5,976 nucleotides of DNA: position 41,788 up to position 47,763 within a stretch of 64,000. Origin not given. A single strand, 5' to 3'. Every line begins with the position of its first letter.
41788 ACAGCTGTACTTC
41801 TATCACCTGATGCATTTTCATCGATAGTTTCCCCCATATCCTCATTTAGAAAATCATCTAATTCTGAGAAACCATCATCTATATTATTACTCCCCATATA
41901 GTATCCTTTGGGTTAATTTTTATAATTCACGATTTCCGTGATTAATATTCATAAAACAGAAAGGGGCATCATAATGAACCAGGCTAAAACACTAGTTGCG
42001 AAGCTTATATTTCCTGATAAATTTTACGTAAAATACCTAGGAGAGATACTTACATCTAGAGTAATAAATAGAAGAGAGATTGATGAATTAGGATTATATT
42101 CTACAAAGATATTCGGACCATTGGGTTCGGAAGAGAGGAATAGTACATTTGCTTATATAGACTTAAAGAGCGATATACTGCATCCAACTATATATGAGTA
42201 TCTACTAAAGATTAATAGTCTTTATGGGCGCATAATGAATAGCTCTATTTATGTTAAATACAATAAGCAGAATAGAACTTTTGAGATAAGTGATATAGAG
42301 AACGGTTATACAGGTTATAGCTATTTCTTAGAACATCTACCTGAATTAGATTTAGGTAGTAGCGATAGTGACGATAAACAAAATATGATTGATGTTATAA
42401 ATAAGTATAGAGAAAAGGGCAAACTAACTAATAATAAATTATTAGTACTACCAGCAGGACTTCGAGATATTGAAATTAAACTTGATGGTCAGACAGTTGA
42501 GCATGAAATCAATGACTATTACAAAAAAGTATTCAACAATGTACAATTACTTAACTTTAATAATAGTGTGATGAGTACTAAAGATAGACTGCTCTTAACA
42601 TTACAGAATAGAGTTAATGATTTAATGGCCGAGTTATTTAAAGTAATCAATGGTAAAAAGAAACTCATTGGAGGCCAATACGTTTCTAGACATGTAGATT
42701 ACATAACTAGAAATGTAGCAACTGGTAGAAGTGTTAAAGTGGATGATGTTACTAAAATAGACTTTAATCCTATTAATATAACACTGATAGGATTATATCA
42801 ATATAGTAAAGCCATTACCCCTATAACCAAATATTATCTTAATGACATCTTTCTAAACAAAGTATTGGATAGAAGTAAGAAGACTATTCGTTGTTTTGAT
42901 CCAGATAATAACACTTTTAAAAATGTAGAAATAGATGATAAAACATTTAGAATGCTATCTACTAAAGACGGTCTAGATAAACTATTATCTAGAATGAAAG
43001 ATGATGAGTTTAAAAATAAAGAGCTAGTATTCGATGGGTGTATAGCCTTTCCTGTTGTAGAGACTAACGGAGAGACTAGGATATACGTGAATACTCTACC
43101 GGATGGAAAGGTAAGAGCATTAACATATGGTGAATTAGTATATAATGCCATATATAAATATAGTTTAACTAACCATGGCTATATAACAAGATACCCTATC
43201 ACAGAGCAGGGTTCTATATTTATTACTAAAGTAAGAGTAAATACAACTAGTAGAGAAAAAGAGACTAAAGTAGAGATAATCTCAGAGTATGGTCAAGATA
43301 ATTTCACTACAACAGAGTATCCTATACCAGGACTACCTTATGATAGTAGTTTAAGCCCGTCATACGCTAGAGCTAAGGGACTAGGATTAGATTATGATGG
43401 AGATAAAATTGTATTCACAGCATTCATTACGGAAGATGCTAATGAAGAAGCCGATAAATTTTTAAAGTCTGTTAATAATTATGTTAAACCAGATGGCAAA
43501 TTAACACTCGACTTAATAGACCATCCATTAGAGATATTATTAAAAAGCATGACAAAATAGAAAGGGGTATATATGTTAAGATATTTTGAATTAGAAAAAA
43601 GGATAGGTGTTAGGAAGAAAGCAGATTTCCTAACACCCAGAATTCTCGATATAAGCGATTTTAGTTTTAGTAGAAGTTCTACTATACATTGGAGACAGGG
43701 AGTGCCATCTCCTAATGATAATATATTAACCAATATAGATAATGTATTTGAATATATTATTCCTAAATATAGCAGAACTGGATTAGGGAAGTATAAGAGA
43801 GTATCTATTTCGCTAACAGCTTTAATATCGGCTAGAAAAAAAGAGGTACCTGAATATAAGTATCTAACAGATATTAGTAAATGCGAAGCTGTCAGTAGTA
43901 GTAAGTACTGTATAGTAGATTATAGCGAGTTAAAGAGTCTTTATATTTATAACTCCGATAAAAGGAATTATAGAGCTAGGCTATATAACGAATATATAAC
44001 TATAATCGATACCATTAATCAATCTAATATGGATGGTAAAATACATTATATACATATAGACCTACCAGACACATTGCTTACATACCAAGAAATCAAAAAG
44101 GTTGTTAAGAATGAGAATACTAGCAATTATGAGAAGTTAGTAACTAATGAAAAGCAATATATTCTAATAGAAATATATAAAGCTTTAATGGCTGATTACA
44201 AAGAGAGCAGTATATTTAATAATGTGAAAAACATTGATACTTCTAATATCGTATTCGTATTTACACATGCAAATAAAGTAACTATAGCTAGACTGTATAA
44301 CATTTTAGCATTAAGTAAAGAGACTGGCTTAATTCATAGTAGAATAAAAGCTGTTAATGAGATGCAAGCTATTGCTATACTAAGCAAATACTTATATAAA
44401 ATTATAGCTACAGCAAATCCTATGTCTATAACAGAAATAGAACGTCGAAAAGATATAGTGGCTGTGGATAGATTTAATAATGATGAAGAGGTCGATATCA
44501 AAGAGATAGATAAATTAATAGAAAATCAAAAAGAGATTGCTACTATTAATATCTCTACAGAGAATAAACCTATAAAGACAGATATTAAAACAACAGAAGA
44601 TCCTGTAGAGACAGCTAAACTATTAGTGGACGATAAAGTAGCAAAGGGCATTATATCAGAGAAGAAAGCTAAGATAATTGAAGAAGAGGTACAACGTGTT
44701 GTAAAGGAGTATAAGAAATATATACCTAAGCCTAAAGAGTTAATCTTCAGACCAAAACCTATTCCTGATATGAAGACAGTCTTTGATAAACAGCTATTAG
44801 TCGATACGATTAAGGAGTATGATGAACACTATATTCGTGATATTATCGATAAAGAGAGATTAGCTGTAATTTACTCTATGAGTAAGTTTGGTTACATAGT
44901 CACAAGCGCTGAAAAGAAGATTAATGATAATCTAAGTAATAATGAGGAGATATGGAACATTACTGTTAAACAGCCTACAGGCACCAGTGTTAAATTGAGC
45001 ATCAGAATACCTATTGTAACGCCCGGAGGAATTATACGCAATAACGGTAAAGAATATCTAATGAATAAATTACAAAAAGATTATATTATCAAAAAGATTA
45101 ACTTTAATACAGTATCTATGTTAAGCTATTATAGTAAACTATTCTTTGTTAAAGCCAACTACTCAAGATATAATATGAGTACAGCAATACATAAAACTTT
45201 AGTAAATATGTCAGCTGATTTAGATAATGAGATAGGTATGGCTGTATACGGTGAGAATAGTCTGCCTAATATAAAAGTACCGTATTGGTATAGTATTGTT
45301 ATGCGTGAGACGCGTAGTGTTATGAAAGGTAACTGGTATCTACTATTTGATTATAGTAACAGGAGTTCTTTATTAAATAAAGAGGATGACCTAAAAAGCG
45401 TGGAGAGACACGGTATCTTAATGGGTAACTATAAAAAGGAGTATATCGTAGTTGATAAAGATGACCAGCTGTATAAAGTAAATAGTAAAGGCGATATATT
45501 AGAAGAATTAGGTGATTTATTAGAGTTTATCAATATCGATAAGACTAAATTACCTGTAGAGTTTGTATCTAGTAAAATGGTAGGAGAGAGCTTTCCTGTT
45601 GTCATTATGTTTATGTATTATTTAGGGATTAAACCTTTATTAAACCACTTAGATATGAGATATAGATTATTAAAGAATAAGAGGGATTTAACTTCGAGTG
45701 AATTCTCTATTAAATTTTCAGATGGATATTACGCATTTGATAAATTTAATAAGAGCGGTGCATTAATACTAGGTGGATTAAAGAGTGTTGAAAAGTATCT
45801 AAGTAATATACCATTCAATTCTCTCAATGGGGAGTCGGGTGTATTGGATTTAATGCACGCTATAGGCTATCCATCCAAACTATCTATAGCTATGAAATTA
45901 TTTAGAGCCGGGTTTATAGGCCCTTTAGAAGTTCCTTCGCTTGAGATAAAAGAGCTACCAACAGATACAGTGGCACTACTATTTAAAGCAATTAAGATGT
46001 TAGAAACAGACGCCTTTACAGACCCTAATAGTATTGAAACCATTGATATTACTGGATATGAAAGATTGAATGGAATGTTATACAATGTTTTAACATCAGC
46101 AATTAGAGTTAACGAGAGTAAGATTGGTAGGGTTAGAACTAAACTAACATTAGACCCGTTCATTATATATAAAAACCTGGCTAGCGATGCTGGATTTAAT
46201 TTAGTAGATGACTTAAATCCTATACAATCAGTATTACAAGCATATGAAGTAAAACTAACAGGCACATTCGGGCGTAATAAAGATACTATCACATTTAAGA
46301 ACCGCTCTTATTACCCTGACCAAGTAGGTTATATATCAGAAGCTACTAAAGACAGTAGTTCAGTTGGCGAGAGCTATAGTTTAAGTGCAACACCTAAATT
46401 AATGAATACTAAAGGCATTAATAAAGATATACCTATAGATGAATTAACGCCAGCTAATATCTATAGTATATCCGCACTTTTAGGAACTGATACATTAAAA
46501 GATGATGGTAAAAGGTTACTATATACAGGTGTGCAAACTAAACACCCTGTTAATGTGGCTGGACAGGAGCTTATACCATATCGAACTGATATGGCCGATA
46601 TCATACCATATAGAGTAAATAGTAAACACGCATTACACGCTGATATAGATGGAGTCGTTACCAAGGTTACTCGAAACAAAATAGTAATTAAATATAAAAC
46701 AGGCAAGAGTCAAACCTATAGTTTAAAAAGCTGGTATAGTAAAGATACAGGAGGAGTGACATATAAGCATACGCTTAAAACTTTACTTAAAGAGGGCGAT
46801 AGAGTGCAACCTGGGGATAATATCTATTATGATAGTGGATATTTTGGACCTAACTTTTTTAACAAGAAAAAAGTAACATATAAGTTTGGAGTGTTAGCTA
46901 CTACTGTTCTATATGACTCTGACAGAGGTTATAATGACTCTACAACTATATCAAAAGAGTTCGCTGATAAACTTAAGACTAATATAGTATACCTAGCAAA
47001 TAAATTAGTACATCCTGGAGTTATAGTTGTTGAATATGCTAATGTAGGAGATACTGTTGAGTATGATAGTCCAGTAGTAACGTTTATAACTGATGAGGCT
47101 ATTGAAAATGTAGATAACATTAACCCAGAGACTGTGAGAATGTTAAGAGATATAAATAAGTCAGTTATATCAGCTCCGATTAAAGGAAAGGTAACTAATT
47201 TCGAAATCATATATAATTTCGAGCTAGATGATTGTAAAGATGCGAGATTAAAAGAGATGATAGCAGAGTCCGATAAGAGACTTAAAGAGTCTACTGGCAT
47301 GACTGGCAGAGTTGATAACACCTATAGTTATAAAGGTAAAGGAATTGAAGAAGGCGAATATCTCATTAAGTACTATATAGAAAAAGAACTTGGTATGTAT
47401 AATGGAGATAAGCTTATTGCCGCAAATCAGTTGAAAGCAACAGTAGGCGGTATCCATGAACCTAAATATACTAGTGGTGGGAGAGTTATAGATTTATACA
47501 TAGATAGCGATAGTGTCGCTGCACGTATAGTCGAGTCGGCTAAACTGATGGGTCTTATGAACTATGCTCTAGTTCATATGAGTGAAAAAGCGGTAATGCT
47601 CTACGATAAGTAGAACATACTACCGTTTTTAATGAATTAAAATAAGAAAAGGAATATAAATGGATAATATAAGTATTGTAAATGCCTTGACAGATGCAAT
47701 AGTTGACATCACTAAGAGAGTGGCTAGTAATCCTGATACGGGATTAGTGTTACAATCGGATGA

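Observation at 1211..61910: Window-wide family of stop-codon-overlapping palindromic hairpins, mostly lacking an adjacent U-tract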

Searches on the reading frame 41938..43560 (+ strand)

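Call 32: search_protein_families(library=phrogs, proteins=[window:41938-43560:+], max_evalue=0.00001)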
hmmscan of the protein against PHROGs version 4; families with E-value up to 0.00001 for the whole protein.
window:41938-43560:+ (540 aa): 1 family
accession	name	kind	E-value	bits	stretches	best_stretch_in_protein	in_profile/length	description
phrog_2986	-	DNA, RNA and nucleotide metabolism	8e-117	391.6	1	22-540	11-539/539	RNA polymerase beta subunit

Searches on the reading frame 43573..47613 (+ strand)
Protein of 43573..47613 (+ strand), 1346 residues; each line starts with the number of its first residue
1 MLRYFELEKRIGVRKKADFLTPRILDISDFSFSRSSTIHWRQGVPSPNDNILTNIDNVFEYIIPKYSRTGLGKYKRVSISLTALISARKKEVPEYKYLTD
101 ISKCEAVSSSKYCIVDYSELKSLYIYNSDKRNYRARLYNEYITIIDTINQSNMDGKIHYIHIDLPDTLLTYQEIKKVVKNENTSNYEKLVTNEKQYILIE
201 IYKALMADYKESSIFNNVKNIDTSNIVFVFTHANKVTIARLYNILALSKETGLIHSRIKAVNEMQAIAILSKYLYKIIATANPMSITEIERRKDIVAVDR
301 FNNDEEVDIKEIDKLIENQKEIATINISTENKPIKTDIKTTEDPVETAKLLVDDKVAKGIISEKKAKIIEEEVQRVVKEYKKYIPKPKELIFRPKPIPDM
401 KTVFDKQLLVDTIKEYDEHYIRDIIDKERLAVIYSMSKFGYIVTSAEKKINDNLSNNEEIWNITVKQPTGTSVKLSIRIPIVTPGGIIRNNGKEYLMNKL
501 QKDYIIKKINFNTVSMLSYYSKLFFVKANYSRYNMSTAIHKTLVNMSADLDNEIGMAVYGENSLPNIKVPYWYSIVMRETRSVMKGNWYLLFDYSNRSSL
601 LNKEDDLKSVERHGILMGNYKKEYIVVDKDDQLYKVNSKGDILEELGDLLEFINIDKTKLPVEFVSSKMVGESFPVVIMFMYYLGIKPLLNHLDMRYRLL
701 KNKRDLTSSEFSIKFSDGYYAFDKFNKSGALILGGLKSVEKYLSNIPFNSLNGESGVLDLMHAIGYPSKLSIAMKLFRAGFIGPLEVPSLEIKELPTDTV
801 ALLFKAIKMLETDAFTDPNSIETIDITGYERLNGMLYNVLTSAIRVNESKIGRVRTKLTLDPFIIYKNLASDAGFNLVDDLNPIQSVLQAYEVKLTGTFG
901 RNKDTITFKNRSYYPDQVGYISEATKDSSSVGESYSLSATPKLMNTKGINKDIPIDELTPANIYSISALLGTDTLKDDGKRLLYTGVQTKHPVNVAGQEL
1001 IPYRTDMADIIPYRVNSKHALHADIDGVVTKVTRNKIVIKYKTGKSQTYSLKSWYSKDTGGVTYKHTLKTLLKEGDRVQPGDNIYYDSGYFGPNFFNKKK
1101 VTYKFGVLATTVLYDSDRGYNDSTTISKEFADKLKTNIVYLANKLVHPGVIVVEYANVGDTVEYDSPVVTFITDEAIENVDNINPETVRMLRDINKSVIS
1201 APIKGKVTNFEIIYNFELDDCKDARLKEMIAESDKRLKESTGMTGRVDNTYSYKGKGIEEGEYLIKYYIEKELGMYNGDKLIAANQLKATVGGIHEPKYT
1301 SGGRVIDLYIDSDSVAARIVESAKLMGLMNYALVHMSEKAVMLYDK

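Call 5: search_protein_families(library=pfam, proteins=[window:43573-47613:+])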
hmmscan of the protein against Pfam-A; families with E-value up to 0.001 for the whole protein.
window:43573-47613:+ (1346 aa): 0 families

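Call 32: search_protein_families(library=phrogs, proteins=[window:43573-47613:+], max_evalue=0.00001)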
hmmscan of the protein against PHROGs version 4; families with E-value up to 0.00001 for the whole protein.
window:43573-47613:+ (1346 aa): 2 families
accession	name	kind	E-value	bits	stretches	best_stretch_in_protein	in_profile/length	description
phrog_3148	-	DNA, RNA and nucleotide metabolism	1.2e-229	766.4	2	299-1346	358-1422/1424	RNA polymerase beta subunit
phrog_14872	-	DNA, RNA and nucleotide metabolism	1.8e-58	199.3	1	656-1345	677-1392/1393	RNA polymerase beta subunit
